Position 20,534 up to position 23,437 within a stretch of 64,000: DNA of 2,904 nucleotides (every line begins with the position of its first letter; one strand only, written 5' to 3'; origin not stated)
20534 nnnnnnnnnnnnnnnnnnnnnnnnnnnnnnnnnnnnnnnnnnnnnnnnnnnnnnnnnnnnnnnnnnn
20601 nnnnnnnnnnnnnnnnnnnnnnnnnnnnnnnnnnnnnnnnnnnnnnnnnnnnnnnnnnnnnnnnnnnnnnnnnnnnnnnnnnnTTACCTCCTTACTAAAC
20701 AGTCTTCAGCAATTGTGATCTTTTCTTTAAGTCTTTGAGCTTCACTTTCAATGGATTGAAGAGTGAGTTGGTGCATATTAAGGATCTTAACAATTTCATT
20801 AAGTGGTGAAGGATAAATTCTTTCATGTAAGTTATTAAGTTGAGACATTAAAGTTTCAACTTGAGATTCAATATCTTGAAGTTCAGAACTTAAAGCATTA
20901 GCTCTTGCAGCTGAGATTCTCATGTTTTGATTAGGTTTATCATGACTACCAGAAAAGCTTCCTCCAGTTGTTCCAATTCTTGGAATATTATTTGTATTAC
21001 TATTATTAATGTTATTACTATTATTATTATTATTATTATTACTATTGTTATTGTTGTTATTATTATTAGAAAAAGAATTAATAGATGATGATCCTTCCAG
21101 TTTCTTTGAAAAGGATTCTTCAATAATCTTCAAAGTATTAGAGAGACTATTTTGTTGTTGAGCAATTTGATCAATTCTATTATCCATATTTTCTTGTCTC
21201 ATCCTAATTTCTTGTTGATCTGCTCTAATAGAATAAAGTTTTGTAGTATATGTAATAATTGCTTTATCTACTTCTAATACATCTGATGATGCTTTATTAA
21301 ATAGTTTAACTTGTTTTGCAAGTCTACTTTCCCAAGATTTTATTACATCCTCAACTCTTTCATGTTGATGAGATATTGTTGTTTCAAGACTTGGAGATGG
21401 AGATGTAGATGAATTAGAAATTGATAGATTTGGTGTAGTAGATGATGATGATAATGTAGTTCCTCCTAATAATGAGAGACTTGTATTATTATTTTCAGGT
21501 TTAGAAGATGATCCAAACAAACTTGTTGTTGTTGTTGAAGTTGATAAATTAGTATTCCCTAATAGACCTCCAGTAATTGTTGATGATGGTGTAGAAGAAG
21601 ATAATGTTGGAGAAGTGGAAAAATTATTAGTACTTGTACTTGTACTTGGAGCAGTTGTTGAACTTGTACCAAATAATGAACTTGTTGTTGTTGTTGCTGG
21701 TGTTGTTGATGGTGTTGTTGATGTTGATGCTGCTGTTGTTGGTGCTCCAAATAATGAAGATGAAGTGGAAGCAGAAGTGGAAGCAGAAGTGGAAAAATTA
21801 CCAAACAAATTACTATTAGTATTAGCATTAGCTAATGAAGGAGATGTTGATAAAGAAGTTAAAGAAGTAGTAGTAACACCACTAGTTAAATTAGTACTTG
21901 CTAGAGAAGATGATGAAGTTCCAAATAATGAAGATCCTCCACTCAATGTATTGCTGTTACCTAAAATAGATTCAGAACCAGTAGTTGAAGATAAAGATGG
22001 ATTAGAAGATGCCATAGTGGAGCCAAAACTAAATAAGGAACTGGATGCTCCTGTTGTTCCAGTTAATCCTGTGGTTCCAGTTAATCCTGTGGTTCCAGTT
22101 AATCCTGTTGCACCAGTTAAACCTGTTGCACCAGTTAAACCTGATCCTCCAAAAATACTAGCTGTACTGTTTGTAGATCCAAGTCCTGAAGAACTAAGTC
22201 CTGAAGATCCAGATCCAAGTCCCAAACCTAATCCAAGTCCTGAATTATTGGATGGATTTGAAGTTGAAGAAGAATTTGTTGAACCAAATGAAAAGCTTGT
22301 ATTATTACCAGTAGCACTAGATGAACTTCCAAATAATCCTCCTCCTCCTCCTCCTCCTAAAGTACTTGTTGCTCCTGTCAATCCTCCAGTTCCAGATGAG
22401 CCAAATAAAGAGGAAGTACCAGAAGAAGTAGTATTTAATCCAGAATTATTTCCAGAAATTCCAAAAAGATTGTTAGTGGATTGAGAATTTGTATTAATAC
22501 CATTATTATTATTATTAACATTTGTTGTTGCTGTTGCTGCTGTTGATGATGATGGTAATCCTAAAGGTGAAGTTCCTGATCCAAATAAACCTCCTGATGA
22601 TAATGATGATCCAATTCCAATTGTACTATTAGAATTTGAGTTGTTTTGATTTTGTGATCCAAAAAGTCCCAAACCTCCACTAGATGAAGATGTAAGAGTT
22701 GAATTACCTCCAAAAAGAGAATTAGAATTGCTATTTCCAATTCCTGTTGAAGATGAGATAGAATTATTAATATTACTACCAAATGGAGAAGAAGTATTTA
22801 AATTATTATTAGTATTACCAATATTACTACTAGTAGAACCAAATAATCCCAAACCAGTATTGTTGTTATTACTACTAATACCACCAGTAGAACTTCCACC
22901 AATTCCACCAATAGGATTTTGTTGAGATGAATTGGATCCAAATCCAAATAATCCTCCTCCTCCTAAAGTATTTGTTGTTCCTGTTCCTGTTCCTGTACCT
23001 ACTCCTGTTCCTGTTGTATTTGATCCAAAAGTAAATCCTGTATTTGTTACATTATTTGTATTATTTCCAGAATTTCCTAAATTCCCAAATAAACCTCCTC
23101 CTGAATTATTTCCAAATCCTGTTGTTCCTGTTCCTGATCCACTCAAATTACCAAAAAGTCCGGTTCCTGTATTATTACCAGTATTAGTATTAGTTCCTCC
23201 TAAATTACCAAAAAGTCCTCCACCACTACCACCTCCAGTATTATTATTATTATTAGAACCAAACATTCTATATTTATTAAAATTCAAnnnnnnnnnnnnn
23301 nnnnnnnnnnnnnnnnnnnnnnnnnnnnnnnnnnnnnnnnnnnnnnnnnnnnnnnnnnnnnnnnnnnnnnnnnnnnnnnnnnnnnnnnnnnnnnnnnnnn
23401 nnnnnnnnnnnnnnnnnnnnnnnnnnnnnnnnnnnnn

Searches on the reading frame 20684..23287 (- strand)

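Call 69: search_protein_families(library=pfam, proteins=[window:20684-23287:-], max_evalue=0.001)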
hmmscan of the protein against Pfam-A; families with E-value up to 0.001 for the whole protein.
window:20684-23287:- (867 aa): 1 family
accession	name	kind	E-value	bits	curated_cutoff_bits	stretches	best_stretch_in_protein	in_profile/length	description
PF05064.18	Nsp1_C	-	3.6e-12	46.6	24.1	1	633-735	6-108/114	Nsp1-like C-terminal region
